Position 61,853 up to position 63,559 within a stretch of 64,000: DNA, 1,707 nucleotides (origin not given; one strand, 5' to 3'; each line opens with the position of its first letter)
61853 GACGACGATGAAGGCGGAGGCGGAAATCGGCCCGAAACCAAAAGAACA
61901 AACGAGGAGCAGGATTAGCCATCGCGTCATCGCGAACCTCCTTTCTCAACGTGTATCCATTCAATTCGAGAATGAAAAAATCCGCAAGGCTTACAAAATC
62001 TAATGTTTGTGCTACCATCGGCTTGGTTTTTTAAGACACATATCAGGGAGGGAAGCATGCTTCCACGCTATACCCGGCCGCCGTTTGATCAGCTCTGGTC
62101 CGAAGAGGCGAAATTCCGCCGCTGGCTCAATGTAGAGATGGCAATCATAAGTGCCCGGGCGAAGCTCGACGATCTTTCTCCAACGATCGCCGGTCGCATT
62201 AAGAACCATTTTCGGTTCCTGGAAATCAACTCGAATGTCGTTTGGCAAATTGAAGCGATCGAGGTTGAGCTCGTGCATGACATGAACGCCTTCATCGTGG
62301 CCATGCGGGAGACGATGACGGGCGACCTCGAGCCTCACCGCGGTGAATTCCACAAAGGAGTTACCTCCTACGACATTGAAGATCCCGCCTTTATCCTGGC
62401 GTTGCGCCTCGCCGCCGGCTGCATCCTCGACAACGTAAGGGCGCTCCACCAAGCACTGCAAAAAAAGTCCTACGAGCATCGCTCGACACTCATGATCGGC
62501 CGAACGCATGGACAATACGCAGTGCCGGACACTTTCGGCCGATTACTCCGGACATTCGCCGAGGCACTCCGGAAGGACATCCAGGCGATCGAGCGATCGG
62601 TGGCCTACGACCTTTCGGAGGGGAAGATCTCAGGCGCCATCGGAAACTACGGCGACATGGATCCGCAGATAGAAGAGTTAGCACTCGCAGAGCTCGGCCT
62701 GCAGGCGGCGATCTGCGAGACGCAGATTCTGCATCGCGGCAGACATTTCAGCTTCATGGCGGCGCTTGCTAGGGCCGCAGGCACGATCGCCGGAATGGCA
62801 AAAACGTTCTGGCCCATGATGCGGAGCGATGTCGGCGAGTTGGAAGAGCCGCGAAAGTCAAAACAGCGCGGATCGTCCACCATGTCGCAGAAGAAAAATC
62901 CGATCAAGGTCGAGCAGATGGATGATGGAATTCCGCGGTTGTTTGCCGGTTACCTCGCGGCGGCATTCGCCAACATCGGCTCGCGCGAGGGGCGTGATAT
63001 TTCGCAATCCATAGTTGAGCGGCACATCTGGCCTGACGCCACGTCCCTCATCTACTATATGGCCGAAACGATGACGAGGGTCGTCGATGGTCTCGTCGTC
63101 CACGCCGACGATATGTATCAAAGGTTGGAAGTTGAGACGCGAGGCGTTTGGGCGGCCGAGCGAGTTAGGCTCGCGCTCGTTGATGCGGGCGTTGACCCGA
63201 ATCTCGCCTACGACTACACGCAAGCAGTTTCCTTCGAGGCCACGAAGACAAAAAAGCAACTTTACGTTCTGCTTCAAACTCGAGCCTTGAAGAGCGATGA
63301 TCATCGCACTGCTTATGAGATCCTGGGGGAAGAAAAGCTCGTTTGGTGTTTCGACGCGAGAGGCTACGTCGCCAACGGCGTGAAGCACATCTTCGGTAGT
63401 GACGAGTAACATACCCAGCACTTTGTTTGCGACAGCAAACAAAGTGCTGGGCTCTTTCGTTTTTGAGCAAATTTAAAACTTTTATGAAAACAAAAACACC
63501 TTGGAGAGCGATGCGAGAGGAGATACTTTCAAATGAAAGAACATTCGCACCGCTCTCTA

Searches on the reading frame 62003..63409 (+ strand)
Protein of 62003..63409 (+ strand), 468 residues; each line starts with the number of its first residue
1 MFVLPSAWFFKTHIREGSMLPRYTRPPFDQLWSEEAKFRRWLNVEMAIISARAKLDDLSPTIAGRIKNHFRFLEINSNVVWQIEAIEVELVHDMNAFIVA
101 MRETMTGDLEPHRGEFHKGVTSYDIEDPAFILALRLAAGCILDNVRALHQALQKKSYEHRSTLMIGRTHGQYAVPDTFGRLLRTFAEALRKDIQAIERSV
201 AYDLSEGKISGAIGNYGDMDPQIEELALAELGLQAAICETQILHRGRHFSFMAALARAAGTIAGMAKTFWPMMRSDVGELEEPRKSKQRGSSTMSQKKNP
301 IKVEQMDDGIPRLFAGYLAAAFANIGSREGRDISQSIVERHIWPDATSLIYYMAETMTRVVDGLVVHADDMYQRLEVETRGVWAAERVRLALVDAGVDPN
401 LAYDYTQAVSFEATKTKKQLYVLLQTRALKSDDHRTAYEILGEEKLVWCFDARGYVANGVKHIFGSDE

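Call 38: find_encoding_contigs(protein=window:62003-63409:+, flank=10000, max_places=1)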
Protein window:62003-63409:+ (468 aa): no gene with exactly this product is on record in the collection.

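Call 78: search_protein_families(library=pfam, proteins=[window:62003-63409:+], max_evalue=0.001)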
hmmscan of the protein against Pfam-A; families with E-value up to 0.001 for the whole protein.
window:62003-63409:+ (468 aa): 2 families
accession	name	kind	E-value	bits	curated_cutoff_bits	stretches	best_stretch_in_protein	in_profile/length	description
PF00206.25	Lyase_1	-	3.6e-37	128.9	27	1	25-307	7-304/312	Lyase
PF10397.14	ADSL_C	-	0.00021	22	32.7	1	381-458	1-71/79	Adenylosuccinate lyase C-terminus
